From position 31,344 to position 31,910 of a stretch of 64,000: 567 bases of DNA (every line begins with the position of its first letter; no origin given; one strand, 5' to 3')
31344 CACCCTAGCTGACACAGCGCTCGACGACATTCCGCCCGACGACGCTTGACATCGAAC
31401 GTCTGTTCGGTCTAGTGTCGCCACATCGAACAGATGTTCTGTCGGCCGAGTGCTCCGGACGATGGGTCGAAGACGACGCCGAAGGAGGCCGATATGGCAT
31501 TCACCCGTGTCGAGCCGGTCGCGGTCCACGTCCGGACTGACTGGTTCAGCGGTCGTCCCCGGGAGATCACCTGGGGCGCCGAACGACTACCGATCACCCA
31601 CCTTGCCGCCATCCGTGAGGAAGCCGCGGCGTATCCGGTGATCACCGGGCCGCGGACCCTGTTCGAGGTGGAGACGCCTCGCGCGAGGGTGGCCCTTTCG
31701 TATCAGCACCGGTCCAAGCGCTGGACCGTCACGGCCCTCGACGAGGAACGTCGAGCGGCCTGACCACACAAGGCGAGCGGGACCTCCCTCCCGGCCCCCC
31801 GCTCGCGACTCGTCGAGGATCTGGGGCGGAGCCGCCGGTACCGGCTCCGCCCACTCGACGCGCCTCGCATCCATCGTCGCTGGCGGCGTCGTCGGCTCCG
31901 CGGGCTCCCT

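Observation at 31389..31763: Unknown 89-aa gene behind a near-copy of the lexA promoter plus a second SOS box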

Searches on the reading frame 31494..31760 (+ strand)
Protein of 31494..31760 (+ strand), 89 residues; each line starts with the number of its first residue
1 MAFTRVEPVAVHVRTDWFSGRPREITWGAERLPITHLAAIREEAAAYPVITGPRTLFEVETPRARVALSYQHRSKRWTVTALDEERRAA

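Call 4: search_protein_families(library=ncbifam, proteins=[window:31494-31760:+], max_evalue=1)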
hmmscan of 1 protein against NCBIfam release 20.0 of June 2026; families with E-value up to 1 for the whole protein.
seq(89 aa): 0 families

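Call 6: search_protein_families(library=pfam, proteins=[window:31494-31760:+], max_evalue=1)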
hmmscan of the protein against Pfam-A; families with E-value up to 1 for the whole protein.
seq(89 aa): 0 families
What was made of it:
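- The window protein itself hits no Pfam or NCBIfam model (calls 4, 6).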

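Call 8: find_homologous_proteins(query=window:31494-31760:+, max_evalue=0.001)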
Query seq(89 aa) (89 aa): 606 proteins with E <= 0.001 among 606 candidates; the best 120 are listed.
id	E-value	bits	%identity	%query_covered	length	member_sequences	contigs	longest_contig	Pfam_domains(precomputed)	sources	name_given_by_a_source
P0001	2.6e-49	183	98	100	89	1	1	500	-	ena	-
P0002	1.0e-47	178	93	100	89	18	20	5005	-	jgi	jgi:hypothetical protein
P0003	3.6e-47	176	93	100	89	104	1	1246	-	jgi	jgi:hypothetical protein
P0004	9.8e-47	175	93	100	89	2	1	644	-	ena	-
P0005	1.9e-46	174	93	100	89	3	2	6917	-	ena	-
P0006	6.0e-46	172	89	100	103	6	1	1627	-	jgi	jgi:hypothetical protein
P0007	8.3e-46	172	89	100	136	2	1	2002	-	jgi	jgi:hypothetical protein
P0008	9.0e-46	171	90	100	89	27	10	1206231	-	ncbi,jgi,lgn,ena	jgi:hypothetical protein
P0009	1.2e-45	171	88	100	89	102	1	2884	-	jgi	jgi:hypothetical protein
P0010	3.2e-45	170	89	100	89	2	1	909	-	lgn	-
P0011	3.5e-45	170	87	100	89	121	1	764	-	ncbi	-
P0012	4.7e-45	169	87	100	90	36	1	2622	-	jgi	-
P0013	5.3e-45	169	89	100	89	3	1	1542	-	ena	-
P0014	6.8e-45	169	90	100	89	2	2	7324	-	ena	-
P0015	7.3e-45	169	89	99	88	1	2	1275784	-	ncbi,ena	-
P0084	1.6e-41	158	80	100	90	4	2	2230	-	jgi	jgi:hypothetical protein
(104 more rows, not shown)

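Call 12: find_encoding_contigs(protein=P0008, flank=6000, max_places=6)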
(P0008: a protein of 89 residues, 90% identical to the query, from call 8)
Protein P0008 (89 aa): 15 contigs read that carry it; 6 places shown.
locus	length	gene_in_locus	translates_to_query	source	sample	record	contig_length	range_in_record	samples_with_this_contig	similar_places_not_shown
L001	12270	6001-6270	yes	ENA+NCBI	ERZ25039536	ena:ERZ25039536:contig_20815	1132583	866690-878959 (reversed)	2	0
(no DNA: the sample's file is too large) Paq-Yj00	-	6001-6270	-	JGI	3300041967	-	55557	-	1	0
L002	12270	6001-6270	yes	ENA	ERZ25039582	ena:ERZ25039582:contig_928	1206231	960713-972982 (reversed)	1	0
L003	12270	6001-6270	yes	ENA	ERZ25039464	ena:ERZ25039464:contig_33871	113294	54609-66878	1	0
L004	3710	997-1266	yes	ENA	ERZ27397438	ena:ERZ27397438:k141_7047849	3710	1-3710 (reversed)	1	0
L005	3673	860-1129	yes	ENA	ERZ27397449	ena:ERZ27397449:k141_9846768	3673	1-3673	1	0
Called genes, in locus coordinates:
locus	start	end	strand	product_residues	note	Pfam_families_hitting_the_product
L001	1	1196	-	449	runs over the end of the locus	PF00772:DnaB, PF03796:DnaB_C, PF13481:AAA_25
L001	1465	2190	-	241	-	PF01726:LexA_DNA_bind, PF09339:HTH_IclR (weak), PF00717:Peptidase_S24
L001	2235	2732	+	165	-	PF06803:DUF1232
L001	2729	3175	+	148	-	PF01281:Ribosomal_L9_N, PF03948:Ribosomal_L9_C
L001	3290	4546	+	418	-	-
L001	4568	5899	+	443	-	PF00817:IMS, PF11798:IMS_HHH (weak), PF11799:IMS_C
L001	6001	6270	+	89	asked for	-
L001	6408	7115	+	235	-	PF04961:FTCD_C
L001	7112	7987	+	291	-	PF00763:THF_DHG_CYH, PF02882:THF_DHG_CYH_C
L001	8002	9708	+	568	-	PF01268:FTHFS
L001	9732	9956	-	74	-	-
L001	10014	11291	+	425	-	PF07690:MFS_1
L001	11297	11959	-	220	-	PF09335:VTT_dom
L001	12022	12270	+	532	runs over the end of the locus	PF00221:Lyase_aromatic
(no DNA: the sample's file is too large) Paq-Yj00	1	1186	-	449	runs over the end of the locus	PF00772:DnaB, PF03796:DnaB_C, PF13481:AAA_25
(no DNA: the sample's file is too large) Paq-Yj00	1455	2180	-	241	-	PF01726:LexA_DNA_bind, PF09339:HTH_IclR (weak), PF00717:Peptidase_S24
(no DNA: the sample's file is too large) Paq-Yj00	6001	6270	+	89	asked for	-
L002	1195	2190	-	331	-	PF01726:LexA_DNA_bind, PF09339:HTH_IclR (weak), PF00717:Peptidase_S24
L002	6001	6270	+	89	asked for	-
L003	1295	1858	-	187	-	PF00717:Peptidase_S24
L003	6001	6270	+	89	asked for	-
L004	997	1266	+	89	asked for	-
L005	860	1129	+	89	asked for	-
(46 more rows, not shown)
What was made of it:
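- Here that position is held by a DUF1232 membrane protein (call 12).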

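Call 13: search_solved_structures(query=window:31494-31760:+, max_evalue=10)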
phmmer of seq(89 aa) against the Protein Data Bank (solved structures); distinct sequences matched with E-value up to 10: 0.

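Call 15: search_protein_representatives(protein=window:31494-31760:+)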
Query: 89 residues. Proteins with E-value up to 0.001 (for the whole library): 134; up to 1e-10: 72; up to 1e-30: 5. The best 134 are listed.
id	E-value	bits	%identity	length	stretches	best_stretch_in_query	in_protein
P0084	5.0e-42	157.9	80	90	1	1-88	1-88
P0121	5.3e-41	154.6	90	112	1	1-79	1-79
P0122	7.9e-38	144.5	78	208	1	1-86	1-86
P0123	1.7e-33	130.6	68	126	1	1-88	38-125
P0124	6.0e-31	122.5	65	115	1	1-83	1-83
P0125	1.3e-29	118.3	67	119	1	1-89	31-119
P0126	2.2e-29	117.6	86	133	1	21-84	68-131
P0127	9.1e-29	115.6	82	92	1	22-87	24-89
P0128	3.9e-28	113.6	82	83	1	1-66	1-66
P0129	6.0e-28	113.0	74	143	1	1-73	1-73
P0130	6.3e-28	112.9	83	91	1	1-65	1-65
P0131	9.5e-27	109.1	57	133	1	1-87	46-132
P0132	2.8e-26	107.7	64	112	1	1-89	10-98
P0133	7.1e-26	106.4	91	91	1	1-55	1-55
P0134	7.9e-26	106.2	78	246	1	1-65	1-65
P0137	7.2e-24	100.0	58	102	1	1-85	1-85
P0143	5.2e-22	94.0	59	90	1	7-81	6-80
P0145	1.8e-21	92.3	52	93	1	1-85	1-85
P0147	6.9e-21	90.4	47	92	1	1-85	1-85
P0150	1.1e-19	86.6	48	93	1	1-84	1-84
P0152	2.3e-19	85.6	49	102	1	1-84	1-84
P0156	1.1e-18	83.5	48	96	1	3-84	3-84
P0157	1.8e-18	82.7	52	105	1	6-82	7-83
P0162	3.4e-17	78.7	47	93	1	1-85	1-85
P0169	2.1e-15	73.0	48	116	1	2-83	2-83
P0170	2.3e-15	72.8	46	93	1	1-83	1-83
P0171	9.8e-15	70.8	45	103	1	1-83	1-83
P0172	1.0e-14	70.8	45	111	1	4-86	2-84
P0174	2.1e-14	69.8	42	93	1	2-81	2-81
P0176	3.2e-13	66.0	45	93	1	10-84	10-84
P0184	1.9e-11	60.3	47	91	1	13-82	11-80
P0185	2.1e-11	60.2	49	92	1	19-87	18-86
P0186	2.4e-11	60.0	41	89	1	4-83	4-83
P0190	6.2e-11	58.7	42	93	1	1-83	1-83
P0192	1.1e-10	57.9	52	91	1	19-82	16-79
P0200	1.6e-09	54.2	36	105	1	1-84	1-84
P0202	2.9e-09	53.4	36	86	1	1-84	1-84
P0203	3.5e-09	53.1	36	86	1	1-83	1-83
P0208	6.0e-09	52.3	37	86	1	1-84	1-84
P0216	1.2e-08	51.4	35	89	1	3-88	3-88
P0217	1.9e-08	50.7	42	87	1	1-83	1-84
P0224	2.0e-07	47.5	33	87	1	1-83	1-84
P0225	2.4e-07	47.2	37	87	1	1-84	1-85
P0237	5.6e-06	42.9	38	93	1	13-85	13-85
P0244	1.7e-05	41.3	37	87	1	1-84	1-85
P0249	7.1e-05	39.3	38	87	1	11-81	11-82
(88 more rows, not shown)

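Call 18: search_protein_families(library=pfam, alignment_id=A2, max_evalue=1)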
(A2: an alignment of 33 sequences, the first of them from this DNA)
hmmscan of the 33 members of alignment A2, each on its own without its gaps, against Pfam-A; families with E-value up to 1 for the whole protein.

A. member 1, seq(89 aa): 0 families

B. families by the number of members that match (of 33 scanned): 8 families
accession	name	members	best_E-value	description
PF20114.4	DUF6504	4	0.00017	Domain of unknown function (DUF6504)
PF02395.22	Peptidase_S6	2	0.0063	Immunoglobulin A1 protease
PF14810.12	TGT_C2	1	0.0085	Patch-forming domain C2 of tRNA-guanine transglycosylase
PF13360.13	PQQ_2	1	0.069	Outer membrane protein assembly factor BamB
PF25793.1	WH_2nd_NFRKB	1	0.14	NFRKB second winged helix domain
PF25155.1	NTF2_YvbJ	1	0.17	YvbJ NTF2-like domain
PF15331.11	TP53IP5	1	0.22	Cellular tumour antigen p53-inducible 5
PF22479.2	Pam3_gp18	1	0.3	Cyanophage baseplate Pam3 plug gp18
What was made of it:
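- On Pfam PF20114 DUF6504: Four of 33 members give sub-threshold hits (call 18).
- On SOS cell-division inhibitors (SulA; YneA/SosA/DivS/ChiZ type): No such Pfam hit (calls 6, 18).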

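Call 20: find_homologous_proteins(query=A2, max_evalue=0.001)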
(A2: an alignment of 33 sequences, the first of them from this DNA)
Query A2 (33 sequences) (89 aa, profile of the alignment): 1371 proteins with E <= 0.001 among 4603 candidates; the best 120 are listed.
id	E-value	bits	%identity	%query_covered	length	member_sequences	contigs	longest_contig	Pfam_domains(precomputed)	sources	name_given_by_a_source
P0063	2.8e-33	131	87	94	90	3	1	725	-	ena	-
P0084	5.2e-33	130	80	100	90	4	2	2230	-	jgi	jgi:hypothetical protein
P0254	6.8e-33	130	82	100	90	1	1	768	-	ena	-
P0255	6.9e-33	130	69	100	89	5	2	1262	-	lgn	-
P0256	8.6e-33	130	82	100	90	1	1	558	-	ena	-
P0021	9.3e-33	130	85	100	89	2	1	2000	-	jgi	-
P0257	9.3e-33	130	79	94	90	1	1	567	-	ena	-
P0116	1.1e-32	129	82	100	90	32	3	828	-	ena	-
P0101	1.6e-32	129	80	100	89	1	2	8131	-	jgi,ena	jgi:hypothetical protein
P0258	1.6e-32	129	77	93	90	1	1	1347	-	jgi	-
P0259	1.7e-32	129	82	100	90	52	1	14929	-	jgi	jgi:hypothetical protein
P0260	1.7e-32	129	79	94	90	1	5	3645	-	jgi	jgi:hypothetical protein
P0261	1.8e-32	129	75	100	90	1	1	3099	-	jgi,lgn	jgi:hypothetical protein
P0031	2.1e-32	128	83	100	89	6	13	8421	-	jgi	jgi:hypothetical protein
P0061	2.1e-32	128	85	94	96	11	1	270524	-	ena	-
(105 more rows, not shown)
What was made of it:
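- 31494..31763 (+): Coding sequence of the 89-aa basic all-beta protein (ImuB-C/DUF6504-like) with a C-terminal -RAA. 606 to 1371 homologues (calls 8, 20).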

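Call 25: find_related_loci(query=A3, collection=genome_contigs, flank=7000)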
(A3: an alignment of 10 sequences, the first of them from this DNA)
Query A3 (89 aa) in genome_contigs; peptide patterns used: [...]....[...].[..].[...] (x = any residue, [..] = any of these).
193 stretches matched a pattern; 179 encode a relative of the query (tblastn E <= 1e-3); the best 80 are kept; 80 distinct loci.
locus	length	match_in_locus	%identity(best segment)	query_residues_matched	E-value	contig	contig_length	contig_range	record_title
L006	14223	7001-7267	89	1-89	8e-52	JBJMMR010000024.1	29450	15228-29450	MAG: Chloroflexota bacterium isolate 12C16O_24h_100_P08_coass_bin_12 k141_2278680, whole genome shotgun sequence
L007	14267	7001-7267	93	1-89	2e-51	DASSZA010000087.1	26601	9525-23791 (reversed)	MAG TPA_asm: Candidatus Limnocylindrales bacterium isolate SMAG_U695 k141_557538, whole genome shotgun sequence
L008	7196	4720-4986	91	1-89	2e-50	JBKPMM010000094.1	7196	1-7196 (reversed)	MAG: Chloroflexota bacterium isolate GS_HAYS_MAG_00066 GS_HAYS_000000580697, whole genome shotgun sequence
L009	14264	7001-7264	91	1-88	4e-50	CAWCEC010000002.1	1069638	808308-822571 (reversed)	MAG: uncultured Chloroflexia bacterium isolate MFD09267.bin.2.231 genome assembly, contig: contig_10561, whole genome sh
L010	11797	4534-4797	91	1-88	7e-50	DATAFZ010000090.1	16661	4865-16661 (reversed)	MAG TPA_asm: Candidatus Limnocylindrales bacterium isolate SMAG_U6816 k141_4135191, whole genome shotgun sequence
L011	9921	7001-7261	90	1-87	6e-49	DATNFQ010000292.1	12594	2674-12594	MAG TPA_asm: Patescibacteria group bacterium isolate SMAG_U11299 k141_1228854, whole genome shotgun sequence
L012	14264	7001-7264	89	1-88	1e-48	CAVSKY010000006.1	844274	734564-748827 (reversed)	MAG: uncultured Chloroflexia bacterium isolate MFD09206.bin.1.75 genome assembly, contig: contig_3611, whole genome shot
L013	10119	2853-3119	87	1-89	2e-48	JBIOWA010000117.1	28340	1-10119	MAG: Candidatus Limnocylindrales bacterium isolate MAG094 k127_2478445, whole genome shotgun sequence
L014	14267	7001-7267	84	1-89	4e-48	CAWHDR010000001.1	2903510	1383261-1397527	MAG: uncultured Chloroflexia bacterium isolate MFD04212.bin.2.22 genome assembly, contig: contig_1642, whole genome shot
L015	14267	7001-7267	85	1-89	3e-48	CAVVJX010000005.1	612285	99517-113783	MAG: uncultured Chloroflexia bacterium isolate MFD06742.bin.2.302 genome assembly, contig: contig_2198, whole genome sho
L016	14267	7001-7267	85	1-89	1e-47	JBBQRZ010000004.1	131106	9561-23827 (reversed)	MAG: Candidatus Limnocylindrales bacterium isolate Co_metawrap_1718 Cmw_1718_k141_318617_length_131106_cov_10.5734, whol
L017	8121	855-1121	84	1-89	5e-48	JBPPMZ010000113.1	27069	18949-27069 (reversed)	MAG: Candidatus Limnocylindrales bacterium isolate BIOS2019_out_023 k131_319972, whole genome shotgun sequence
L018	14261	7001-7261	84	1-87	2e-47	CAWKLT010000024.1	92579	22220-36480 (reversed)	MAG: uncultured Chloroflexia bacterium isolate MFD08497.bin.2.150 genome assembly, contig: contig_84281, whole genome sh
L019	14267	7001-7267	84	1-89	3e-47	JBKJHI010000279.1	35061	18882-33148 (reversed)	MAG: Candidatus Limnocylindrales bacterium isolate ant_bin.103 S1Ck117_4629612_flag_0_multi_15.7455_len_35061, whole gen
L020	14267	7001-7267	82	1-89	5e-47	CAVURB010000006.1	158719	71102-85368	MAG: uncultured Chloroflexia bacterium isolate MFD09730.bin.2.23 genome assembly, contig: contig_22645, whole genome sho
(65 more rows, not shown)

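Call 26: predict_structure(alignment_id=A2)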
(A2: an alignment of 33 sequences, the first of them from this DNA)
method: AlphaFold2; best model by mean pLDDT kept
length: 89 residues; sequences in the alignment: 33
mean_pLDDT: 81.3   pTM: 0.66
mean pLDDT of the five models: 81.3, 80.6, 80.2, 76.6, 75.8
residues with pLDDT >= 90: 20; 70-90: 52; 50-70: 16; < 50: 1
segments of 3 or more residues with pLDDT < 50: none
pLDDT, mean of each block of 10 residues (from residue 1): 75 86 88 89 66 83 88 87 69
secondary structure, 60 per line:
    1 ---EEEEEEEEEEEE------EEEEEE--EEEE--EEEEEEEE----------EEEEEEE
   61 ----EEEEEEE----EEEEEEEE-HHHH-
elements in order: E4-15 E22-27 E30-33 E36-43 E54-60 E65-71 E76-83 H85-88
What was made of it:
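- On SOS cell-division inhibitors (SulA; YneA/SosA/DivS/ChiZ type): The model is a soluble beta protein with no hydrophobic helix (call 26).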

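Call 29: find_encoding_contigs(protein=P0208, flank=7000, max_places=4)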
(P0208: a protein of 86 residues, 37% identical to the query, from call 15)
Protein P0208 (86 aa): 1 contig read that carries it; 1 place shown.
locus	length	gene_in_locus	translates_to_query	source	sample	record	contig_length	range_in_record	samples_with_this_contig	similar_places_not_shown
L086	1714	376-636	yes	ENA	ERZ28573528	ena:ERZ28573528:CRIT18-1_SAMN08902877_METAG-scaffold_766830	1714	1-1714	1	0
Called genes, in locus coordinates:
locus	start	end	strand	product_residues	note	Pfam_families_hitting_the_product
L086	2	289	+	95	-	?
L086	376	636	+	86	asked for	-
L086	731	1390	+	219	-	PF04961:FTCD_C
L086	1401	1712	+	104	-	?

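Call 30: fold_search(model_id=the predicted structure, library=pdb)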
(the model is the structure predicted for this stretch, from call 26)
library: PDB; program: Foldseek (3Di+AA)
matches with E <= 10: 338; with E <= 0.001: 0
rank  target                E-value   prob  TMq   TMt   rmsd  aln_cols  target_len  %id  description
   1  3nec_C                3.1e-01  0.41  0.34  0.21   7.9       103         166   12  Crystal Structure of Toxoplasma gondii Profilin (released 2010-09-29)
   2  3nec_B                4.1e-01  0.38  0.35  0.22   9.5       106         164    9  Crystal Structure of Toxoplasma gondii Profilin (released 2010-09-29)
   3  3q2p_A                4.6e-01  0.54  0.35  0.33   5.4        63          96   13  Reduced sweetness of a monellin (MNEI) mutant results from increased protein flexibility and disruption of a distant p (released 2011-04-06)
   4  7f9o_a                6.6e-01  0.35  0.32  0.22   4.2        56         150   18  PSI-NDH supercomplex of Barley (released 2021-12-22)
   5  5z1p_A                7.4e-01  0.47  0.36  0.35   4.8        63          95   11  Structural basis of the improved sweetness and stability of the single-chain sweet-tasting protein monellin (MNEI) (released 2018-02-21)
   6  5o7q_B                8.2e-01  0.35  0.35  0.33   5.7        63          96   13  Crystal structure of a single chain monellin mutant (Y65R) pH 5.5 (released 2018-01-10)
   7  8zxy_A                9.1e-01  0.41  0.36  0.34   5.0        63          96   14  sweet protein MNEI-Mut 6-2 (released 2025-06-18)
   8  5o7k_A                1.0e+00  0.54  0.40  0.40   3.7        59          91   14  Crystal structure of a single chain monellin mutant (Y65R) pH 2.0 (released 2018-01-10)
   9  5lc6_B                1.0e+00  0.51  0.40  0.39   3.9        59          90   12  Crystal structure of a single chain monellin mutant: Q28K/C41S/Y65R-MNEI (released 2016-10-05)
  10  6l44_A                1.0e+00  0.51  0.41  0.40   3.6        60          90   13  Monomeric structure of monellin loop1 mutant with QVPAG motif (released 2021-04-21)
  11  5z1p_B                1.1e+00  0.54  0.41  0.40   3.8        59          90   14  Structural basis of the improved sweetness and stability of the single-chain sweet-tasting protein monellin (MNEI) (released 2018-02-21)
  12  8jz0_B                1.1e+00  0.51  0.40  0.40   3.9        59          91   14  Crystal structure of a single-chain monellin mutant C41A (released 2023-10-11)
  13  3nec_A                1.1e+00  0.20  0.33  0.21   8.2       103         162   12  Crystal Structure of Toxoplasma gondii Profilin (released 2010-09-29)
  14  8jz1_A                1.1e+00  0.38  0.36  0.34   4.8        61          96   11  Crystal structure of a single-chain monellin mutant C41V (released 2023-10-11)
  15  5o7k_B                1.2e+00  0.44  0.39  0.38   4.5        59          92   12  Crystal structure of a single chain monellin mutant (Y65R) pH 2.0 (released 2018-01-10)
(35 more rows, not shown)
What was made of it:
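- On ImuB-C superfamily (stand-alone form): Foldseek against PDB: best E 0.31, TM at most 0.41 (call 30).
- This matches the empty Foldseek result (call 30).
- Tried and rejected: Structure search: Foldseek against PDB found nothing below E 0.3 (call 30).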

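Call 31: search_protein_families(library=pfam, proteins=[P0186, P0190, P0200, P0202, P0203, P0216, P0217, P0224, P0225, P0249], max_evalue=1)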
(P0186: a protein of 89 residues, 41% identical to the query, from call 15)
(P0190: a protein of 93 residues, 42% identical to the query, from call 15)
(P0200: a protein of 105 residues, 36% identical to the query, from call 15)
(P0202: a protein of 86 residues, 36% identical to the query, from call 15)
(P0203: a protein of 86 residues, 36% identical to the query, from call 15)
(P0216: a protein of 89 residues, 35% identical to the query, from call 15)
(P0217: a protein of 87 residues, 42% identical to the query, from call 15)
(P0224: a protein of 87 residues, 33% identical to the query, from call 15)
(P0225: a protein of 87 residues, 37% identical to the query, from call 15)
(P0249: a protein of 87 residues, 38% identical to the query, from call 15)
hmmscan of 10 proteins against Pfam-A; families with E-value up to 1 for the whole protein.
P0186 (89 aa): 0 families

P0190 (93 aa): 0 families

P0200 (105 aa): 0 families

P0202 (86 aa): 0 families

P0203 (86 aa): 1 family
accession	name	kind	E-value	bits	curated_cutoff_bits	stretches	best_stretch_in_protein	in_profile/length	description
PF02395.22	Peptidase_S6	-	0.035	14.1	23.3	1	40-84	198-242/260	Immunoglobulin A1 protease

P0216 (89 aa): 0 families

P0217 (87 aa): 0 families

P0224 (87 aa): 1 family
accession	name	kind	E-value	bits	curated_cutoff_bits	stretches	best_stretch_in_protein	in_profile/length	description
PF20114.4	DUF6504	-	0.011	16.4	24.2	1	15-74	20-85/103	Domain of unknown function (DUF6504)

P0225 (87 aa): 0 families

P0249 (87 aa): 0 families

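Call 35: find_encoding_contigs(protein=P0224, flank=7000, max_places=3)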
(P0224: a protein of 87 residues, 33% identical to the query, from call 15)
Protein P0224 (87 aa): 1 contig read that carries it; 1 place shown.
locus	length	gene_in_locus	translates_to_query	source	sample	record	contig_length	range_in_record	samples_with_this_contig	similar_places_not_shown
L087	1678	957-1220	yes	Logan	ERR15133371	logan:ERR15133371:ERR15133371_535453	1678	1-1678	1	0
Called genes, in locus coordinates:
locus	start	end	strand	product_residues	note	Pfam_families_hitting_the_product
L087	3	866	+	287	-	?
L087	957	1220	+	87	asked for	-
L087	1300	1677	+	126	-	?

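Call 36: find_encoding_contigs(protein=P0186, flank=7000, max_places=3)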
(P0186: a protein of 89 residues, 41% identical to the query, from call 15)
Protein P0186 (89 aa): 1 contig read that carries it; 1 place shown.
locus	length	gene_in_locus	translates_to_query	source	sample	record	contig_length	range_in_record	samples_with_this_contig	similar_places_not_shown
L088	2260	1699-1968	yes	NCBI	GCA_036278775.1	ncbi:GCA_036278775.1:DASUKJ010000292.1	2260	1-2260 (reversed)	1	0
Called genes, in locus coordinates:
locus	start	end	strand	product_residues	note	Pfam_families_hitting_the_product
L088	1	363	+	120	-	?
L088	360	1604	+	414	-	PF00817:IMS, PF11798:IMS_HHH (weak), PF11799:IMS_C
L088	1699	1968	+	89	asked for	-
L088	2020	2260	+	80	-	PF04961:FTCD_C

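Call 39: search_dna_similar(query=P0224, collection=plasmids, mode=protein, max_evalue=1, max_rows=20)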
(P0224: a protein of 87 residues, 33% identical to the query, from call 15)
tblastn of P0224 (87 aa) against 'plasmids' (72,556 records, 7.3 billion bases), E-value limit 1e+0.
No match.

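Call 40: find_encoding_contigs(protein=P0200, flank=7000, max_places=3)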
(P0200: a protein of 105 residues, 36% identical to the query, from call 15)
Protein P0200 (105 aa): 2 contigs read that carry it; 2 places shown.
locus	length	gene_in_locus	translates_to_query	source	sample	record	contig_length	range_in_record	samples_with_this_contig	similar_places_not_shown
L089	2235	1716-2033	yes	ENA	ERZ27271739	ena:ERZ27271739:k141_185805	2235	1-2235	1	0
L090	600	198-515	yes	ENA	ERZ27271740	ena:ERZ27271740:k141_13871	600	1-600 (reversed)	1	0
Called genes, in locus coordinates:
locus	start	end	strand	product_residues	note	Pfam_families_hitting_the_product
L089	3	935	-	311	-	?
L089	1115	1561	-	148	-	PF01281:Ribosomal_L9_N, PF03948:Ribosomal_L9_C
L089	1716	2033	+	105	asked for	-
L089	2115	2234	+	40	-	?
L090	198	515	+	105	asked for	-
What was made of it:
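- The P0200 locus shows no dinB next to the gene (call 40).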
